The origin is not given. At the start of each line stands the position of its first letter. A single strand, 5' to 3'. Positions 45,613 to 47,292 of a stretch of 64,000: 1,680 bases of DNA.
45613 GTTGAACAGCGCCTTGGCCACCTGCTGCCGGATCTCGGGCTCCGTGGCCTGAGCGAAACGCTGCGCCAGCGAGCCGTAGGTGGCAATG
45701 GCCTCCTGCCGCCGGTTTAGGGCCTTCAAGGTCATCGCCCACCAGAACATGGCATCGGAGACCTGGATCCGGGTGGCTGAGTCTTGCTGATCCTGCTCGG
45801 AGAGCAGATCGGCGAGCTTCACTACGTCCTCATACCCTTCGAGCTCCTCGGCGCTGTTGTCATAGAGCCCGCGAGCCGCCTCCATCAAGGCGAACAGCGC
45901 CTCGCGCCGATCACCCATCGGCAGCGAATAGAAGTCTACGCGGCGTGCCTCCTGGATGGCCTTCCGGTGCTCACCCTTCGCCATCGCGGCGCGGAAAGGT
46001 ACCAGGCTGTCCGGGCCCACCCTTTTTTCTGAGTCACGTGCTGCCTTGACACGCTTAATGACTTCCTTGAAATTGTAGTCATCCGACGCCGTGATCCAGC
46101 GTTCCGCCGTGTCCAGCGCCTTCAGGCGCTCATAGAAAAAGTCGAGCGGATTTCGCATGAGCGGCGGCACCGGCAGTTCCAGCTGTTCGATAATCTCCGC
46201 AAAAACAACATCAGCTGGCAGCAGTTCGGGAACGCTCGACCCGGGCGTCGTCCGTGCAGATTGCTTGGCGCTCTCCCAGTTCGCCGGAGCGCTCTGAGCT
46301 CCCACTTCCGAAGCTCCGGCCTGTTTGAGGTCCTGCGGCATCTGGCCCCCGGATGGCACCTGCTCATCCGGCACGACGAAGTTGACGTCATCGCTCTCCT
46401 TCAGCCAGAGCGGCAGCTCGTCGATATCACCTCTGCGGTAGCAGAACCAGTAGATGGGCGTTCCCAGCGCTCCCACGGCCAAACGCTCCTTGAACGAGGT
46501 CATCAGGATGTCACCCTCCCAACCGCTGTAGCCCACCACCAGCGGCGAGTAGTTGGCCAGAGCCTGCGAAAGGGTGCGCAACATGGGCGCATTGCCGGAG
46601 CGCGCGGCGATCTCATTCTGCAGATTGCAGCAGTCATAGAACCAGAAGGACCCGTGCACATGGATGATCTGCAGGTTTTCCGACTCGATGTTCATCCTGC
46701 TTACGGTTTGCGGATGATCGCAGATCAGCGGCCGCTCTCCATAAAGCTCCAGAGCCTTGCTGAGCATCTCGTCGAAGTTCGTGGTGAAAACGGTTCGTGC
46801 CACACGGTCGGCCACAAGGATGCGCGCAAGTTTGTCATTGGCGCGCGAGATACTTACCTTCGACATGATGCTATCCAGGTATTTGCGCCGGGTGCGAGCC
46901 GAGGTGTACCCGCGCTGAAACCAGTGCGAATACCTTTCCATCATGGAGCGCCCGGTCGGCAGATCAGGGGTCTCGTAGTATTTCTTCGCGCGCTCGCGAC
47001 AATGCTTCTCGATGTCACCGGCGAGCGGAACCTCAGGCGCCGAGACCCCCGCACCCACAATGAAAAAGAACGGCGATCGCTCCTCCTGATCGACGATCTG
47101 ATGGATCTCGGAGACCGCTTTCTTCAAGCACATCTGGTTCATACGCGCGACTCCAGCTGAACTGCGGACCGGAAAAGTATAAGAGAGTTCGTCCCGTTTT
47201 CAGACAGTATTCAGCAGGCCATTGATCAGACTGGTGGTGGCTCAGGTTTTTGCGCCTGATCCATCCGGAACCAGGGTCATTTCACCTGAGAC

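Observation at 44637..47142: SIR2-like NADase-type domain fused to a novel 43-residue repeat array, next to tRNA genes: candidate single-gene defense or stress effector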

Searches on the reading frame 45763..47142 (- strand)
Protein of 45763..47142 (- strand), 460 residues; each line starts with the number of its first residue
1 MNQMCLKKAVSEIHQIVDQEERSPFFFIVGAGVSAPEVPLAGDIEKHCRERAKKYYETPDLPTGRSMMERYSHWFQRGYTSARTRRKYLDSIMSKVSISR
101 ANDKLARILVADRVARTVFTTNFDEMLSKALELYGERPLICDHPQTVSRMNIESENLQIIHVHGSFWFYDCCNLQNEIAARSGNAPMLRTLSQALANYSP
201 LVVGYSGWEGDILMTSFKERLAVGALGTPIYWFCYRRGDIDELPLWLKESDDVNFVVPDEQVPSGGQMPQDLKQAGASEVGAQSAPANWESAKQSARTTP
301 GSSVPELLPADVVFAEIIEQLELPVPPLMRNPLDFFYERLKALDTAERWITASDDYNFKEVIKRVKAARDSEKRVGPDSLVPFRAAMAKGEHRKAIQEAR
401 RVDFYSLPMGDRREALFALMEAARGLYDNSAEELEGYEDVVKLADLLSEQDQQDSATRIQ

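Call 57: search_dna_similar(query=window:45790-47142:-, collection=plasmids, mode=protein, max_evalue=0.00001, max_rows=15)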
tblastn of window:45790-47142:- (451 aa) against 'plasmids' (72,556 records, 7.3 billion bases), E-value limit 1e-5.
Records with a match: 3; places in all: 3; records where one place covers at least 80% of the query: 1.
Best place of each record, by identity: <60% 3.
By first word of the organism name: Priestia 1; Methylobacterium 1; Pantoea 1.
By predicted mobility (MOB-suite, as given by PLSDB): non-mobilizable 2; conjugative 1.
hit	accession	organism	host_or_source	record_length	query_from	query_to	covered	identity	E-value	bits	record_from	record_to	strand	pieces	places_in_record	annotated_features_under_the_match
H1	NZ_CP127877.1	Priestia megaterium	Single bacterial isolate,soil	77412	4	420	92%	33.6%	1e-69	247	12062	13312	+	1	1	SIR2 family protein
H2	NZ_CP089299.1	Methylobacterium currus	Solanum lycopersicum,single cell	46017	13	232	49%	26.5%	2e-6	58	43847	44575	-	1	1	SIR2 family protein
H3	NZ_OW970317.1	Pantoea agglomerans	Olive knot caused by Pseudomonas ...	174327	71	239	37%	27.1%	1e-7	62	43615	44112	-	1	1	SIR2 family protein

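Call 58: search_dna_similar(query=window:45790-47142:-, collection=phages, mode=protein, max_evalue=0.00001, max_rows=15)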
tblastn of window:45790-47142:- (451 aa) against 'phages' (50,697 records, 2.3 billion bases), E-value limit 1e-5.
Records with a match: 3; places in all: 3; records where one place covers at least 80% of the query: 0.
Best place of each record, by identity: <60% 3.
By first word of the organism name: Vibrio 2; Haloferax 1.
By host as written in the record: Vibrio cyclitrophicus 10N.286.45.B12 1; Vibrio cyclitrophicus 10N.286.55.B4 1; Haloferax gibbonsii Ma2.38 1.
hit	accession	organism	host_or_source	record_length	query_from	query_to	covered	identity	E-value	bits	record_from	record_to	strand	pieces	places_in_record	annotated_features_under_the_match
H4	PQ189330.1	Vibrio phage 10N.286.45.B12_PE001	Vibrio cyclitrophicus 10N.286.45.B12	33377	19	344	72%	26.1%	3e-13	78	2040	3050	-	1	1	hypothetical protein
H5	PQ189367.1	Vibrio phage 10N.286.55.B4_PE002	Vibrio cyclitrophicus 10N.286.55.B4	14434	25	244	49%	27.9%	2e-13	79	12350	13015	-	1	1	hypothetical protein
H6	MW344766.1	Haloferax virus Halfgib1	Haloferax gibbonsii Ma2.38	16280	22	242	49%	24.4%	5e-11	71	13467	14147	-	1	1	tetratricopeptide repeat protein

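Call 59: get_annotated_region(hit=H1, flank=8000)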
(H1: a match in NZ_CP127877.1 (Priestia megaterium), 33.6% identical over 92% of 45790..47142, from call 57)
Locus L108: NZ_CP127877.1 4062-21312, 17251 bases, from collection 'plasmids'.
description: Priestia megaterium strain ELP1.24a plasmid pELP1.24a_3, complete sequence
organism: Priestia megaterium (NCBI taxid 1404)
taxonomy: Bacteria; Bacillota; Bacilli; Bacillales; Bacillaceae; Priestia; Priestia megaterium
host: -; source: Single bacterial isolate,soil; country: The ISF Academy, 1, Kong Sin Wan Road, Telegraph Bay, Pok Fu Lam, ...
typing (MOB-suite, as given by PLSDB): non-mobilizable; replicon rep_cluster_237
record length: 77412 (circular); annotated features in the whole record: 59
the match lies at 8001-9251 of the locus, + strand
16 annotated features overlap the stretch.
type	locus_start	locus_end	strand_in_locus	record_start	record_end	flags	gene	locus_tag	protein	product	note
CDS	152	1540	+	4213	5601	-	-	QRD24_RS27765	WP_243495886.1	RepB family plasmid replication initiator protein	GO:0006270 - DNA replication initiation [Evidence IEA]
CDS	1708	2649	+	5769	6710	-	-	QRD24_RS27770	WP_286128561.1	tyrosine-type recombinase/integrase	GO:0015074 - DNA integration [Evidence IEA]; GO:0006310 - DNA recombination [Evidence IEA]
CDS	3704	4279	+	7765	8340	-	-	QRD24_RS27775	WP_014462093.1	MerR family transcriptional regulator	GO:0006355 - regulation of DNA-templated transcription [Evidence IEA]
CDS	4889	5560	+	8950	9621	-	-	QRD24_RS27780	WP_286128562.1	sulfotransferase family 2 domain-containing protein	-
CDS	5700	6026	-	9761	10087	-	-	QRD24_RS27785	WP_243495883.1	hypothetical protein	-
CDS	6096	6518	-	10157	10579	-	-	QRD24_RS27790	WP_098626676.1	hypothetical protein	-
CDS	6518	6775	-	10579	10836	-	-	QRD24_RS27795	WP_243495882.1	hypothetical protein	-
CDS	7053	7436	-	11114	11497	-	-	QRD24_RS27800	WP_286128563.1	helix-turn-helix transcriptional regulator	GO:0006355 - regulation of DNA-templated transcription [Evidence IEA]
CDS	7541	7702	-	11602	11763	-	-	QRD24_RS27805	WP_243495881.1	hypothetical protein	-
CDS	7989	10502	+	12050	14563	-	-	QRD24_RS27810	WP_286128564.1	SIR2 family protein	-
CDS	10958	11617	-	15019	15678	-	-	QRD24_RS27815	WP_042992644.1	DUF1796 family putative cysteine peptidase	-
CDS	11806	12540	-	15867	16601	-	-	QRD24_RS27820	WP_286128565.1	hypothetical protein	-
CDS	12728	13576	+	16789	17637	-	-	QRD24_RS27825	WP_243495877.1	hypothetical protein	-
CDS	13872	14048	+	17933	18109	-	-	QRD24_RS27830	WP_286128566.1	hypothetical protein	-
CDS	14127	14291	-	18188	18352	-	-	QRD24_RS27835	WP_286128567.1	IDEAL domain-containing protein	-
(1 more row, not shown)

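Call 60: get_annotated_region(hit=H6, flank=6000)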
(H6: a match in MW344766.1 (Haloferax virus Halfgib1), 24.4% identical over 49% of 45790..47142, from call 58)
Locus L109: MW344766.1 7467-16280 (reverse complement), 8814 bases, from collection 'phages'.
description: Haloferax virus Halfgib1, complete genome.
organism: Haloferax virus Halfgib1 (NCBI taxid 2809245)
taxonomy: Viruses; Monodnaviria; Trapavirae; Saleviricota; Huolimaviricetes; Haloruvirales; Pleolipoviridae
host: Haloferax gibbonsii Ma2.38; source: -; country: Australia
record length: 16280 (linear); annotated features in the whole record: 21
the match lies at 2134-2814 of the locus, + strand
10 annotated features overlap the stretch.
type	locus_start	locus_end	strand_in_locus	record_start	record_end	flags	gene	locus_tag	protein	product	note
misc_recomb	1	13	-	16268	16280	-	-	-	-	-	attP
CDS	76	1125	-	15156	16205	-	int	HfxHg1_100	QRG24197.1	XerC/D-like integrase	-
CDS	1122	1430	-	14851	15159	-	-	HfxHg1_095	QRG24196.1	hypothetical protein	similar to ORF12 of plasmid pHK2 [Haloferax lucentense DSM 14919]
CDS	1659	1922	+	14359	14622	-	-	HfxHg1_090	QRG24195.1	winged helix-turn-helix transcriptional regulator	similar to ORF 11 of plasmid pHK2 [Haloferax lucentense DSM 14919]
CDS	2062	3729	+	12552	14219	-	-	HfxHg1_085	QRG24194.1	tetratricopeptide repeat protein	tetratricopeptide repeat (TPR) protein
CDS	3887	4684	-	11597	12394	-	-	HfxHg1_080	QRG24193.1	hypothetical protein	-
CDS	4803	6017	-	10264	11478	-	dcm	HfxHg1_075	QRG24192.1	DNA cytosine methyltransferase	conserved domain Dcm (COG0270), site-specific DNA-cytosine methylase; DNA cytosine methyltransferase Dcm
CDS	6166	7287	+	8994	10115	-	-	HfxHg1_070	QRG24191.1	hypothetical protein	-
CDS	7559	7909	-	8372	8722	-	-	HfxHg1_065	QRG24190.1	hypothetical protein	-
CDS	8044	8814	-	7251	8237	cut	-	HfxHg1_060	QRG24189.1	hypothetical protein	similar to ORF9 protein (ADB79733) of plasmid pHK2 [Haloferax lucentense DSM 14919], and to putative NTPase, VP8 ...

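Call 61: get_annotated_region(hit=H4, flank=6000)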
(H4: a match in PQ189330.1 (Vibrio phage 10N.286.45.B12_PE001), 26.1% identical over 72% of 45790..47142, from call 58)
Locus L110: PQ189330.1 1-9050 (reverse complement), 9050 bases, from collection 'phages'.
description: Vibrio phage 10N.286.45.B12_PE001, complete genome.
organism: Vibrio phage 10N.286.45.B12_PE001 (NCBI taxid 3385310)
taxonomy: Viruses; Duplodnaviria; Heunggongvirae; Uroviricota; Caudoviricetes
host: Vibrio cyclitrophicus 10N.286.45.B12; source: seawater; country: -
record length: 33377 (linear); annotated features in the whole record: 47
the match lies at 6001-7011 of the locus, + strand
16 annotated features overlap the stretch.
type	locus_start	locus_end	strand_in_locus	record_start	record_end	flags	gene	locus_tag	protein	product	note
CDS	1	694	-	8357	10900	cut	-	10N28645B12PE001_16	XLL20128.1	hypothetical protein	VPA_BPP2_Replication_gene_A_protein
CDS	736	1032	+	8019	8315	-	-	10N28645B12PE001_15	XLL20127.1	hypothetical protein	-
CDS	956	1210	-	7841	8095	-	-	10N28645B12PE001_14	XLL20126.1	hypothetical protein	-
CDS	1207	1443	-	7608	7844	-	-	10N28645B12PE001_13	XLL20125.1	hypothetical protein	-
CDS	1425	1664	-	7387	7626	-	-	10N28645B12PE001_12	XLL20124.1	hypothetical protein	-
CDS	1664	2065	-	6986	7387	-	-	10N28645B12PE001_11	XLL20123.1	hypothetical protein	-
CDS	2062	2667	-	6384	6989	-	-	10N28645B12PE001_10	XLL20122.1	hypothetical protein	EXOD_BPT4_Exodeoxyribonuclease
CDS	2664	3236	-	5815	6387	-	-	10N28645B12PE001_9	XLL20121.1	hypothetical protein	-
CDS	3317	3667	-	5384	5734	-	-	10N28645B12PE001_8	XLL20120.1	hypothetical protein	-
CDS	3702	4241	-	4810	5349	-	-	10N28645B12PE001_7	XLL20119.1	hypothetical protein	YR7B_ECOLX_Protein_ORFb_in_retron_Ec67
CDS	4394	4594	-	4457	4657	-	-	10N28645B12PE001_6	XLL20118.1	hypothetical protein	VAPL_BP186_Protein_apl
CDS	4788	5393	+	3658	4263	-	-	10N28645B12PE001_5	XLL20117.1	hypothetical protein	Bacteriophage_CI_repressor_C-terminal_domain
CDS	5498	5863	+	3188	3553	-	-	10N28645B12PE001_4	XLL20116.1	hypothetical protein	PH_domain-containing_protein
CDS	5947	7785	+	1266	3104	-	-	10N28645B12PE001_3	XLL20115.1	hypothetical protein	SIR2-like_domain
CDS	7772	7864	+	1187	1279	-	-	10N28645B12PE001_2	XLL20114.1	hypothetical protein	-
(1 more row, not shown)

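Call 63: search_protein_families(library=pfam, proteins=[L108:7989-10499:+, L109:2062-3726:+, L110:5947-7782:+], max_evalue=0.001)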
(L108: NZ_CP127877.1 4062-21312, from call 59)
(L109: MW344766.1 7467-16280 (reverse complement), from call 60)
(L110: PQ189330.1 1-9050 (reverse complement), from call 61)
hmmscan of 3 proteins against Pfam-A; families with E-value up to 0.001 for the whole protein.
L108:7989-10499:+ (837 aa): 2 families
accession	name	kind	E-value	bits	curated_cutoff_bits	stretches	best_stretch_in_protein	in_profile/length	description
PF13289.12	SIR2_2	-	1.9e-10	41.5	24.5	1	116-253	2-135/141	SIR2-like domain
PF07719.23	TPR_2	-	0.00087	19.7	27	0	592-613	5-26/34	Tetratricopeptide repeat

L109:2062-3726:+ (555 aa): 5 families
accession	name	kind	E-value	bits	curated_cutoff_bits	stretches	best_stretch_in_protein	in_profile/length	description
PF13289.12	SIR2_2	-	1.4e-13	51.6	24.5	1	131-263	4-139/141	SIR2-like domain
PF07719.23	TPR_2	-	1.1e-08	35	27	0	347-374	2-29/34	Tetratricopeptide repeat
PF12569.14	NatA_aux_su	-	1.5e-06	27.9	33.3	1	315-365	195-245/515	N-terminal acetyltransferase A, auxiliary subunit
PF00515.34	TPR_1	-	1e-05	25.6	27.8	0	348-374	3-29/34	Tetratricopeptide repeat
PF13432.12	TPR_16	-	5.9e-05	23.9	32.7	0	318-372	3-57/65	Tetratricopeptide repeat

L110:5947-7782:+ (612 aa): 1 family
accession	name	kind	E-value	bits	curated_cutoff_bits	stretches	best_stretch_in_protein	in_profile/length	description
PF13289.12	SIR2_2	-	4.9e-13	49.8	24.5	1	121-242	2-124/141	SIR2-like domain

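Call 86: predict_structure(alignment_id=A4)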
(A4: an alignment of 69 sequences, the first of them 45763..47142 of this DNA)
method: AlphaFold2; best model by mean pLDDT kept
length: 460 residues; sequences in the alignment: 69
mean_pLDDT: 85.2   pTM: 0.73
mean pLDDT of the five models: 85.2, 85.0, 84.3, 82.7, 82.2
residues with pLDDT >= 90: 271; 70-90: 121; 50-70: 29; < 50: 39
segments of 3 or more residues with pLDDT < 50: 265-302
pLDDT, mean of each block of 10 residues (from residue 1): 94 97 96 89 93 88 88 94 90 89 97 96 85 94 89 95 72 85 84 95 92 94 94 95 94 95 49 38 40 41 73 97 92 92 67 64 90 71 89 96 89 94 95 96 91 84
secondary structure, 60 per line:
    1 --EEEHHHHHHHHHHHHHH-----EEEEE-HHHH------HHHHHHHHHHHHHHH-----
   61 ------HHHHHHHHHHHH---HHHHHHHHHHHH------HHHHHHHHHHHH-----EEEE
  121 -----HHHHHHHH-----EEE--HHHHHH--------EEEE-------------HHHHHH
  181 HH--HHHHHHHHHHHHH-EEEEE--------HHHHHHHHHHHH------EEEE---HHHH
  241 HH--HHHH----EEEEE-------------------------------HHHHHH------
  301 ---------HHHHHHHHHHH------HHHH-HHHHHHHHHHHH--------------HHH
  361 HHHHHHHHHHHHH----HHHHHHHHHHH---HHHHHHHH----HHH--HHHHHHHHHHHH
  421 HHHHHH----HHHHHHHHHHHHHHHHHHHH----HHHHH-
elements in order: E3-5 H6-19 E25-29 H31-34 H41-55 H67-78 H82-93 H100-111 E117-120 H126-133 E139-141 H144-149 E158-161 H175-182 H185-197 E199-203 H212-223 E230-233 H237-242 H245-248 E253-257 H289-294 H310-320 H327-330 H332-343 H358-373 H378-388 H392-399 H409-426 H431-450 H455-459

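Call 89: fold_search(model_id=the predicted structure, library=pdb)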
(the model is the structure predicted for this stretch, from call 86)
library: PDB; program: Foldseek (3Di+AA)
matches with E <= 10: 547; with E <= 0.001: 115
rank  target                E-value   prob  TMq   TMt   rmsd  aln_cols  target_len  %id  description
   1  8y80_E                1.1e-10  1.00  0.50  0.41   8.4       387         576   16  Cryo-EM structure of the tetrameric SPARSA gRNA-ssDNA complex (released 2024-10-16)
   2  8jkz_A                1.7e-09  1.00  0.40  0.33  10.7       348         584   18  Cryo-EM structure of the prokaryotic SPARSA system complex (released 2024-01-24)
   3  8zsf_A                4.7e-09  1.00  0.43  0.70   4.2       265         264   18  CryoEM Helical Structure of KomC (released 2025-12-10)
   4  8k9a_C                9.3e-09  1.00  0.45  0.23  23.6       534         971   12  Cryo-EM structure of DSR2-DSAD1 state 2 (released 2024-05-01)
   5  8wye_A                1.1e-08  1.00  0.42  0.22  23.4       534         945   10  Cryo-EM structure of DSR2-DSAD1 (partial) complex (released 2024-04-10)
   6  8wyb_C                1.6e-08  1.00  0.43  0.22  23.4       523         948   12  Cryo-EM structure of DSR2 (H171A)-tube-NAD+ complex (released 2024-04-10)
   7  8xff_A                1.9e-08  1.00  0.44  0.22  24.6       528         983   12  Cryo-EM structure of defence-associatedsirtuin 2 (DSR2) H171A protein in complex with SPR phage tail tube protein (released 2024-10-23)
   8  8w56_B                2.1e-08  1.00  0.44  0.22  23.8       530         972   12  Cryo-EM structure of DSR2-DSAD1 state 1 (released 2024-05-01)
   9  8wy9_A                2.2e-08  1.00  0.45  0.23  23.7       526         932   11  Cryo-EM structure of DSR2 apo (partial) complex (released 2024-04-10)
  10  8z18_A                2.4e-08  1.00  0.45  0.23  22.8       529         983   12  The tetramer complex of DSR2 and tube-forming domain of phage tail tube protein (released 2024-08-14)
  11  8y3m_A                2.4e-08  1.00  0.43  0.22  23.3       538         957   12  Cryo-EM structure of DSR2-DSAD1 complex (cross-linked) (released 2024-09-11)
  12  8y3m_B                2.5e-08  1.00  0.43  0.22  23.1       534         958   12  Cryo-EM structure of DSR2-DSAD1 complex (cross-linked) (released 2024-09-11)
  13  8wy8_B                2.6e-08  1.00  0.44  0.23  22.2       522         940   12  Cryo-EM structure of DSR2 apo complex (released 2024-04-10)
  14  8wyd_B                2.8e-08  1.00  0.44  0.22  22.2       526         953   11  Cryo-EM structure of DSR2-DSAD1 complex (released 2024-04-10)
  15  8wyd_A                2.9e-08  1.00  0.44  0.23  23.1       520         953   12  Cryo-EM structure of DSR2-DSAD1 complex (released 2024-04-10)
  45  7uxt_A                1.8e-07  1.00  0.42  0.42   4.3       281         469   15  Crystal structure of ligand-free SeThsA (released 2022-09-07)
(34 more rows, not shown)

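Call 94: search_protein_representatives(protein=window:45763-47142:-)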
Query: 460 residues. Proteins with E-value up to 0.001 (for the whole library): 1923; up to 1e-10: 640; up to 1e-30: 406. The best 150 are listed.
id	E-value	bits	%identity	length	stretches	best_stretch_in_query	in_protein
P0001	2.8e-276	932.6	89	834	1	1-460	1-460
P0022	1.1e-120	419.8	47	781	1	5-454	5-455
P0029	6.0e-119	414.1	48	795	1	2-450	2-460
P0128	5.4e-118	411.0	47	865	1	4-454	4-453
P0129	3.3e-100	352.4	43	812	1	3-448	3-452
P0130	2.5e-96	339.6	42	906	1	6-448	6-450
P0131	6.9e-92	324.9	40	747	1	3-442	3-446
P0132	1.0e-91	324.4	40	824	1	1-452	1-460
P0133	3.0e-91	322.8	42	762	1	4-454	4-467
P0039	4.4e-90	319.0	50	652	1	126-457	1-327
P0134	1.3e-89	317.4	42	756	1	17-449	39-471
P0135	8.3e-89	314.8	40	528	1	5-458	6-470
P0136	1.5e-88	314.0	38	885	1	1-459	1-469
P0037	1.9e-88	313.6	40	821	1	15-454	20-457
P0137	7.0e-88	311.7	38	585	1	3-454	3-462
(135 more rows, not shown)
